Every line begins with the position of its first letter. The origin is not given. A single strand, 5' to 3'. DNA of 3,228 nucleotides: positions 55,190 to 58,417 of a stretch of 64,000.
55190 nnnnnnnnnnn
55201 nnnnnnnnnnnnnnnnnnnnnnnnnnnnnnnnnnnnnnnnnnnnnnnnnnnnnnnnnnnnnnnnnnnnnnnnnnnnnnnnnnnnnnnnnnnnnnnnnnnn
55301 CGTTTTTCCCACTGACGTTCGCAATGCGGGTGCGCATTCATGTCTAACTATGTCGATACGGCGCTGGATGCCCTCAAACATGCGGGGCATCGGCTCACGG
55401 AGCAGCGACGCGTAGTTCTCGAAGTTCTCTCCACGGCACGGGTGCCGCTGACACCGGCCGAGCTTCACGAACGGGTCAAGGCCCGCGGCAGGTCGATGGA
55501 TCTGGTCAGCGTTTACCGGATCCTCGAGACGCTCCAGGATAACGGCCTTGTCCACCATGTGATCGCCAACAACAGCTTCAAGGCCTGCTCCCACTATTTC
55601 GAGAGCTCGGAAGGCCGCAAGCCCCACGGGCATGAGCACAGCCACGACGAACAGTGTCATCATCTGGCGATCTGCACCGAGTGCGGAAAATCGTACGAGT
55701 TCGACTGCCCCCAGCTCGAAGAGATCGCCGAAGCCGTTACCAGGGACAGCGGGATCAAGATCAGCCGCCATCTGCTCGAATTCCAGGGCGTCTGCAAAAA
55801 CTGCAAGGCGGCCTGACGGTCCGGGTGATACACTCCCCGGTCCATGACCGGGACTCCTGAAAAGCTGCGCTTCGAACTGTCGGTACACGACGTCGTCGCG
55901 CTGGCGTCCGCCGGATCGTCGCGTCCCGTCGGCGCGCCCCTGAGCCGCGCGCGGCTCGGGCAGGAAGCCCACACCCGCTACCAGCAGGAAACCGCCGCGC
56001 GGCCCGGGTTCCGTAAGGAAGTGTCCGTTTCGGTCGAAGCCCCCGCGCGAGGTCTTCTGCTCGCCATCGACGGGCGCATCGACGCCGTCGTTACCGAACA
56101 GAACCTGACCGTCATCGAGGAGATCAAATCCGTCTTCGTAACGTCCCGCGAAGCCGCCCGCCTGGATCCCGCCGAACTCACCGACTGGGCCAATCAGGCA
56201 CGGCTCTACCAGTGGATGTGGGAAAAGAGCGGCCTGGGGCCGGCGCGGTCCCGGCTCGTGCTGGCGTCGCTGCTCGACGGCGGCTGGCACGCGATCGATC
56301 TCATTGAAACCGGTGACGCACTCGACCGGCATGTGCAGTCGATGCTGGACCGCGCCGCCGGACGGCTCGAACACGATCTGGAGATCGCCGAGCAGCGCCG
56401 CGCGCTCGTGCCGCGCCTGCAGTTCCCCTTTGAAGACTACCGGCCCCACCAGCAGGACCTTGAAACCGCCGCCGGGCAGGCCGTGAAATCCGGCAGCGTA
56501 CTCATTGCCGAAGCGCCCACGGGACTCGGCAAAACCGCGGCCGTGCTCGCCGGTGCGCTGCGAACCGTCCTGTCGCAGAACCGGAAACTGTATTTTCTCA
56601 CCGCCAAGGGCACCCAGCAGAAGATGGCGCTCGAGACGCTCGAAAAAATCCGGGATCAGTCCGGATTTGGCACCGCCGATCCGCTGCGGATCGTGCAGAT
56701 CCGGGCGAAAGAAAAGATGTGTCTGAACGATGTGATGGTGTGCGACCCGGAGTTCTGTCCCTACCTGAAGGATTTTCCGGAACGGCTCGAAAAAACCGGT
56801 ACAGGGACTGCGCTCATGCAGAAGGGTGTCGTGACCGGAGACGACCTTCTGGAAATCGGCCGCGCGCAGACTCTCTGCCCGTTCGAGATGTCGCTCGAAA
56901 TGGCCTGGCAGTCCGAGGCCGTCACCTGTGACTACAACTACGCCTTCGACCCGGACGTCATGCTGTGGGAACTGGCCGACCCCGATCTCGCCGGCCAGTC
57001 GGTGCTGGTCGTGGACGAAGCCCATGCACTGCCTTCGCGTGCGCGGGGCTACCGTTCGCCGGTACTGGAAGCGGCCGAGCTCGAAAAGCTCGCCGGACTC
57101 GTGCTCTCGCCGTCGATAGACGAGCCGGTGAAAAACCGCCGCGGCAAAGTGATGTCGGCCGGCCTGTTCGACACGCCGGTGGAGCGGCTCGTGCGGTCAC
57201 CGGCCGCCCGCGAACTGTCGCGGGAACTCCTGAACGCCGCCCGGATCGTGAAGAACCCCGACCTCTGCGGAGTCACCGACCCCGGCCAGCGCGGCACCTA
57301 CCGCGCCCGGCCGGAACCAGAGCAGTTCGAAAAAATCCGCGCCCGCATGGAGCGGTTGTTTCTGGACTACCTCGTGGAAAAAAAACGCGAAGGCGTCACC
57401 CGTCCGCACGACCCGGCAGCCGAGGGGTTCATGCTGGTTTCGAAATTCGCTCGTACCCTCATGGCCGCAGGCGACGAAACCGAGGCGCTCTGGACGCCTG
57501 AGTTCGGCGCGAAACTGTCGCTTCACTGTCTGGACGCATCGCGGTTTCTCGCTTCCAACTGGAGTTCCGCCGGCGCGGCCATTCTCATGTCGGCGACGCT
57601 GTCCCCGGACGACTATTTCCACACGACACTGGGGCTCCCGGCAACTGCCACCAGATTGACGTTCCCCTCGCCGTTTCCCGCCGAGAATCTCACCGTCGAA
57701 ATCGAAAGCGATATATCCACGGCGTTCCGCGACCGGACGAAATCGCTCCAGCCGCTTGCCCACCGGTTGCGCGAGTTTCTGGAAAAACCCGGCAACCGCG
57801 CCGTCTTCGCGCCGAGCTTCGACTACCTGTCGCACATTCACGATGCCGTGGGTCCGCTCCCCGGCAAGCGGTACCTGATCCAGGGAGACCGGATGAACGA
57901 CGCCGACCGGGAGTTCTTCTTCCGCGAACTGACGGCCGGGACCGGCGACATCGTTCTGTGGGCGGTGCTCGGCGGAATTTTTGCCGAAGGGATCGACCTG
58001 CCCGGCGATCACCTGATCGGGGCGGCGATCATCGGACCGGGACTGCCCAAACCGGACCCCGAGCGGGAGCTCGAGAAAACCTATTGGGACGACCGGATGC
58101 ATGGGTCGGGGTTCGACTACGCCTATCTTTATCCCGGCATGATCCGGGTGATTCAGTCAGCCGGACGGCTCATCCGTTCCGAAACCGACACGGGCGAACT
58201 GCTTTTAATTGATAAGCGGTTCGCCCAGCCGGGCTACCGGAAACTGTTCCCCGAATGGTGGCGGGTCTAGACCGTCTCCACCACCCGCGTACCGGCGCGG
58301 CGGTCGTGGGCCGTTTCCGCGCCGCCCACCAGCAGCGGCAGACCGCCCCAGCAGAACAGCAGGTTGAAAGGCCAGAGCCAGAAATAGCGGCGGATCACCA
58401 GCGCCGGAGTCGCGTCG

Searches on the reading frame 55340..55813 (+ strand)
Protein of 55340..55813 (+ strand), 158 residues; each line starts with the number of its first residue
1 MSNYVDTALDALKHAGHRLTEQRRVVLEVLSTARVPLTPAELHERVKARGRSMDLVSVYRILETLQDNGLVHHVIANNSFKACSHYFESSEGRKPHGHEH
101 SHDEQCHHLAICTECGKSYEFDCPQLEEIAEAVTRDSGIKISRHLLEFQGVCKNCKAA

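Call 17: search_protein_families(library=pfam, proteins=[window:55340-55813:+], max_evalue=0.01)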
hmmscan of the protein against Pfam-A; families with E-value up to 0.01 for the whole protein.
window:55340-55813:+ (158 aa): 5 families
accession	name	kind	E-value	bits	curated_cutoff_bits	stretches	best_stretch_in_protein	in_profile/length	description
PF01475.25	FUR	-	1.1e-17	64.7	23.1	1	15-148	2-120/121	Ferric uptake regulator family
PF25213.1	HVO_A0261_N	-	0.0024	18.1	35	1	21-74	11-57/86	HVO_A0261 N-terminal domain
PF09339.16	HTH_IclR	-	0.0028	17.8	22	0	26-72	8-49/52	IclR helix-turn-helix domain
PF03551.20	PadR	-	0.0078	16.6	27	0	26-76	1-52/75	Transcriptional regulator PadR-like family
PF24101.1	eWH_GTF3C1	-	0.0094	16.1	30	0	19-74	6-64/110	GTF3C1, extended winged-helix domain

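Call 23: find_homologous_proteins(query=window:55340-55813:+, max_evalue=1e-15)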
Query window:55340-55813:+ (158 aa): 6 proteins with E <= 1e-15 among 48 candidates.
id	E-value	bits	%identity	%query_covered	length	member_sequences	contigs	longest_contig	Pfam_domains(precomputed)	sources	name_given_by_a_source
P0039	1.6e-101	354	100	100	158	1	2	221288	PF01475.26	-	-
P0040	7.8e-88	310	87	100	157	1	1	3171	PF01475.26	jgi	-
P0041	6.9e-73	261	74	100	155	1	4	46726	PF01475.26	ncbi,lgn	-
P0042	2.8e-66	240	68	100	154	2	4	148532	PF01475.26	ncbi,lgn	-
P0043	2.6e-65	237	64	100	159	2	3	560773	PF01475.26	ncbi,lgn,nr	ncbi:MAG: transcriptional repressor [Deltaproteobacteria bacterium]|nr:transcriptional repressor [De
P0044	1.1e-17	82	39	92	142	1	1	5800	PF01475.26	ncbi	ncbi:MAG: Fur family transcriptional regulator [Chloroflexota bacterium]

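Call 24: find_encoding_contigs(protein=P0043, flank=8000, max_places=3)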
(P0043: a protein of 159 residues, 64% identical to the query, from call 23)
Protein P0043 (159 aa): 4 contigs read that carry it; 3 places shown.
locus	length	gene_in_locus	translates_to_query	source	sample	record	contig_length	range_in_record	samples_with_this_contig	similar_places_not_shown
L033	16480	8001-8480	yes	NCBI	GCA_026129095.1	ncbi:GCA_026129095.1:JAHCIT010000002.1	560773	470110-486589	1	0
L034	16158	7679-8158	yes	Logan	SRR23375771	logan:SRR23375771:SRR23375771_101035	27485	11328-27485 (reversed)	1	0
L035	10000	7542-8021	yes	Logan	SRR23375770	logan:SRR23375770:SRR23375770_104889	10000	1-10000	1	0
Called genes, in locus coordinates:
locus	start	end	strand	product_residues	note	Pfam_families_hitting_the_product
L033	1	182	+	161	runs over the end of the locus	PF03259:Robl_LC7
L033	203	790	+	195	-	PF00025:Arf (weak)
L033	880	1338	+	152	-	PF09579:Spore_YtfJ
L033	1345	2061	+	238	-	PF11167:DUF2953 (weak)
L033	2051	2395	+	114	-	-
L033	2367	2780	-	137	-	PF07233:DUF1425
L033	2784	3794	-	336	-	-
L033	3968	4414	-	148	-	-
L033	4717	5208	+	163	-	PF04461:YajQ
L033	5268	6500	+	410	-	PF00070:Pyr_redox (faint), PF07992:Pyr_redox_2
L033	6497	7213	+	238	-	PF01872:RibD_C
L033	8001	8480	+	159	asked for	PF01475:FUR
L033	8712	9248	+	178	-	-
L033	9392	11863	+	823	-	PF06733:DEAD_2, PF13307:Helicase_C_2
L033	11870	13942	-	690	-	-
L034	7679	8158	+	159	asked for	PF01475:FUR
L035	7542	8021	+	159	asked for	PF01475:FUR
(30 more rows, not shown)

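Call 25: find_encoding_contigs(protein=P0040, flank=5000, max_places=2)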
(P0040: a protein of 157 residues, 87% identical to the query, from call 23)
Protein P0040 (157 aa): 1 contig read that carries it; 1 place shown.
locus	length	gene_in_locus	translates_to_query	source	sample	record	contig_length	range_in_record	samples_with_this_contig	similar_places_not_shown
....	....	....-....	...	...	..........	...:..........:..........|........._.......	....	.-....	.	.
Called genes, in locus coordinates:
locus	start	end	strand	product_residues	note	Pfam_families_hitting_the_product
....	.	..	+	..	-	?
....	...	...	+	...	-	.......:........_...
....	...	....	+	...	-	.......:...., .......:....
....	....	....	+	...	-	-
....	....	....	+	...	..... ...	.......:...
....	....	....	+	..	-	?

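Call 57: search_protein_families(library=ncbifam, proteins=[window:55340-55813:+], max_evalue=0.001)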
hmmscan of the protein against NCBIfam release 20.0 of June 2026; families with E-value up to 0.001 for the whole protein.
window:55340-55813:+ (158 aa): 8 families
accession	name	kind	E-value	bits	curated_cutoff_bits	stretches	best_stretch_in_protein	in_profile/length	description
NF051892.1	TransRegFurBacil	equivalog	1.7e-17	63.9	220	1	2-157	2-145/149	ferric iron uptake transcriptional regulator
NF051891.1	TransRegFurHelico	equivalog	4e-14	52.7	200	1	11-157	17-147/148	ferric iron uptake transcriptional regulator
NF006999.0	PRK09462.1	equivalog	1e-12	47.9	146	1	10-155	6-136/148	ferric iron uptake transcriptional regulator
NF008646.0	PRK11639.1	equivalog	1.4e-12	47.6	167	1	15-156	20-147/171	zinc uptake transcriptional repressor Zur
NF047406.1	TransRegPerRTherm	equivalog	3.3e-12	46.7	200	1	17-157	4-127/130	manganese-dependent transcriptional regulator PerR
NF052545.1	TransRegPerRClab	equivalog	7.5e-11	42.2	180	1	11-157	7-136/138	transcriptional regulator PerR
NF045678.1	TransRegIrrA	equivalog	1.2e-06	28.4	150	1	6-96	7-94/138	iron response transcriptional regulator IrrA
NF045677.1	FeRespRegIrr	equivalog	5.9e-06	26.4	170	1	11-97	3-86/127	Fur family transcriptional regulator Irr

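Call 63: find_encoding_contigs(protein=P0042, flank=2500, max_places=6)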
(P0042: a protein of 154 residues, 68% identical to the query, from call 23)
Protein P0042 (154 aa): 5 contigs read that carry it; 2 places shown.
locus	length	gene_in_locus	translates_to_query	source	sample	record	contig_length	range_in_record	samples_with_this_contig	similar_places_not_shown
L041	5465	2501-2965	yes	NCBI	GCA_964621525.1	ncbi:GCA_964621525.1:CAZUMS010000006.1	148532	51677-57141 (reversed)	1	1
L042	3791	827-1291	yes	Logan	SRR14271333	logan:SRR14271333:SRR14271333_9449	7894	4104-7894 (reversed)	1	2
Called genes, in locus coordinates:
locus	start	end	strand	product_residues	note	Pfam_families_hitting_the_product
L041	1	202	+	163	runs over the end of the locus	-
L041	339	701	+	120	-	PF00072:Response_reg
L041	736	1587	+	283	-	PF13690:CheX (weak), PF04509:CheC (weak)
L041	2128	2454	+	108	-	-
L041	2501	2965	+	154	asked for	PF01475:FUR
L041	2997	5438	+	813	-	PF06733:DEAD_2, PF13307:Helicase_C_2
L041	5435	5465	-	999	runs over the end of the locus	PF06271:RDD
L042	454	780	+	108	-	-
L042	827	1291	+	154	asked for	PF01475:FUR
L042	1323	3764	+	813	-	PF06733:DEAD_2, PF13307:Helicase_C_2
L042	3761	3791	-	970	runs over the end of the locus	PF06271:RDD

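Call 64: find_encoding_contigs(protein=P0041, flank=2500, max_places=6)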
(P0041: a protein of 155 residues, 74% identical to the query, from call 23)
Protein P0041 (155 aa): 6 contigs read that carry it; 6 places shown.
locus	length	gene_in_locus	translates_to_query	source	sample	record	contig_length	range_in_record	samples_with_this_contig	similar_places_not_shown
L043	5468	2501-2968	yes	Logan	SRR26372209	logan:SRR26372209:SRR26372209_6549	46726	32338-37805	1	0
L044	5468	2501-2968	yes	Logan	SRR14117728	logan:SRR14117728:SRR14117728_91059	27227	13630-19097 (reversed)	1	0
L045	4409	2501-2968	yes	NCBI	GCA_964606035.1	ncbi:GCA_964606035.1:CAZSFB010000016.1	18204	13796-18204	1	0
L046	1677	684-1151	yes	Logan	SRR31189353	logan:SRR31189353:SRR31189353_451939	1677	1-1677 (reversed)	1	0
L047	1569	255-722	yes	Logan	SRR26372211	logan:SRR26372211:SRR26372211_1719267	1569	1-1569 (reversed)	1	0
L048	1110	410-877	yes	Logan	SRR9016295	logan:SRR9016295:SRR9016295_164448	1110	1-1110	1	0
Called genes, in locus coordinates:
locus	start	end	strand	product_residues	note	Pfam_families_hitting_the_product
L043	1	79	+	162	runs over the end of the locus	-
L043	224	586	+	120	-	PF00072:Response_reg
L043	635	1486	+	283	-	PF13690:CheX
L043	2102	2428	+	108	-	-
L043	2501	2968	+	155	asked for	PF01475:FUR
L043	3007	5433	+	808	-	PF06733:DEAD_2 (weak), PF13307:Helicase_C_2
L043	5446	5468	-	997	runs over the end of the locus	PF06271:RDD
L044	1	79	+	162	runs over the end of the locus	-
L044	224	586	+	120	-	PF00072:Response_reg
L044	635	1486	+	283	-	PF13690:CheX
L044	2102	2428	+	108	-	-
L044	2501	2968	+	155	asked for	PF01475:FUR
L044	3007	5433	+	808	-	PF06733:DEAD_2 (weak), PF13307:Helicase_C_2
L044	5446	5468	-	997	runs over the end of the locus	PF06271:RDD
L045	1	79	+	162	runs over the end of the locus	-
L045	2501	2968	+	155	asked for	PF01475:FUR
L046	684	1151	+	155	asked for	PF01475:FUR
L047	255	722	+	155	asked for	PF01475:FUR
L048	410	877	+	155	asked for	PF01475:FUR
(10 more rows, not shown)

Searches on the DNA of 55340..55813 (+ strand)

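Call 50: search_rna_families(source=L033, start=7200, end=7700, threshold=evalue, max_evalue=10)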
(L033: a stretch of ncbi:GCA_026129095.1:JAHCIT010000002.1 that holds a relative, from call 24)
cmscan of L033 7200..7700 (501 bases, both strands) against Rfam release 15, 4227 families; matches with E-value up to 10: 1.
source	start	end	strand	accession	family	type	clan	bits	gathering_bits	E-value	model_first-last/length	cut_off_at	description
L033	7620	7678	+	RF03093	queA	Gene; sRNA;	-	17.4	52.6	0.81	1-59/59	no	queA RNA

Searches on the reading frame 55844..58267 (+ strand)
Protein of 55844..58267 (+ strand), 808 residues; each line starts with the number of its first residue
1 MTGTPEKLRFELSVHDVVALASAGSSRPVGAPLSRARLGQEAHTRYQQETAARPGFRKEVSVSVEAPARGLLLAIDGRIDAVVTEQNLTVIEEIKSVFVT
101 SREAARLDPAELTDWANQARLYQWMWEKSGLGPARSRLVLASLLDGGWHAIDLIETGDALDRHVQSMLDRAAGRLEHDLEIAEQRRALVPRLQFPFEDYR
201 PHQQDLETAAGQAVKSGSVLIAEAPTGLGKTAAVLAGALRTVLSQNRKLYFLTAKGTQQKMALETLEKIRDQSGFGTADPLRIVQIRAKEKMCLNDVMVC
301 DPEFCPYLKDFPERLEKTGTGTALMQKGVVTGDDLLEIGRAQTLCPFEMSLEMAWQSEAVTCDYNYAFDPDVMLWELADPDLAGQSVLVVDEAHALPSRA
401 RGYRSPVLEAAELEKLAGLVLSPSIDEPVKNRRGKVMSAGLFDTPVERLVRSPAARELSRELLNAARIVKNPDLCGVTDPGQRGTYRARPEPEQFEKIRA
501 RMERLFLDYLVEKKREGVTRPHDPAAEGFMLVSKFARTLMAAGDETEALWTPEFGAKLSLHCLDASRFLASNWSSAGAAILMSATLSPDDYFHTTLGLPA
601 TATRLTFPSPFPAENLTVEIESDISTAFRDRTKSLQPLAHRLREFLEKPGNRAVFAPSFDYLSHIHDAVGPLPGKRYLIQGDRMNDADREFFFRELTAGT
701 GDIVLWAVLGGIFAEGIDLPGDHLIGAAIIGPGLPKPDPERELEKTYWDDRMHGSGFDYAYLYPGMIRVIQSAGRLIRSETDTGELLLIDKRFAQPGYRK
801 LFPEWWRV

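Call 17: search_protein_families(library=pfam, proteins=[window:55844-58267:+], max_evalue=0.01)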
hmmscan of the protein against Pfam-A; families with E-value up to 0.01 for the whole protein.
window:55844-58267:+ (808 aa): 6 families
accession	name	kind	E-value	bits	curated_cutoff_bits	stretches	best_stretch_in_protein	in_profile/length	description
PF13307.12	Helicase_C_2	-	1.1e-32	113.9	25.3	1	647-807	7-168/170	Helicase C-terminal domain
PF06733.21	DEAD_2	-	5.5e-11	42.9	21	1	288-407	53-166/172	DEAD_2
PF06777.17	HBB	-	1.1e-07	32.1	30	1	549-629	112-189/190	Helical and beta-bridge domain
PF00270.35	DEAD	-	4.1e-05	23.8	26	1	210-248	7-48/167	DEAD/DEAH box helicase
PF12705.13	PDDEXK_1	-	0.0009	19.7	22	1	38-143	92-189/247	PD-(D/E)XK nuclease superfamily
PF04851.21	ResIII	-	0.0091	16.4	22.5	0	200-271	5-78/164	Type III restriction enzyme, res subunit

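Call 57: search_protein_families(library=ncbifam, proteins=[window:55844-58267:+], max_evalue=0.001)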
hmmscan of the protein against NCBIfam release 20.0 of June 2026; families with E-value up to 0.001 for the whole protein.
window:55844-58267:+ (808 aa): 7 families
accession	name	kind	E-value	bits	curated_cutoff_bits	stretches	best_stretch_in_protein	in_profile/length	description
TIGR00604.1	rad3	subfamily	1.5e-43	149.4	246.95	2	517-805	380-688/706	DNA repair helicase (rad3)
NF053712.1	repair_DEAH_YoaA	equivalog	8.7e-27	94.1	680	2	383-802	216-609/630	DNA repair helicase YoaA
NF008729.0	PRK11747.1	equivalog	1.5e-24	86.5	598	1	568-798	453-686/703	ATP-dependent DNA helicase DinG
NF005981.0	PRK08074.1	equivalog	4.7e-16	58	789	1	576-802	673-904/931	ATP-dependent DNA helicase DinG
TIGR01407.1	dinG_rel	hypoth_equivalog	3.4e-15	55.4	547.7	1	560-802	617-863/889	putative DnaQ family exonuclease/DinG family helicase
TIGR03117.2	cas_csf4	equivalog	5.8e-07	28.1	400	1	189-248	119-178/800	type IV CRISPR-associated DEAD/DEAH-box helicase Csf4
TIGR01587.1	cas3_core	equivalog_domain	0.00026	20.3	102.45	0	220-261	2-45/358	CRISPR-associated helicase Cas3'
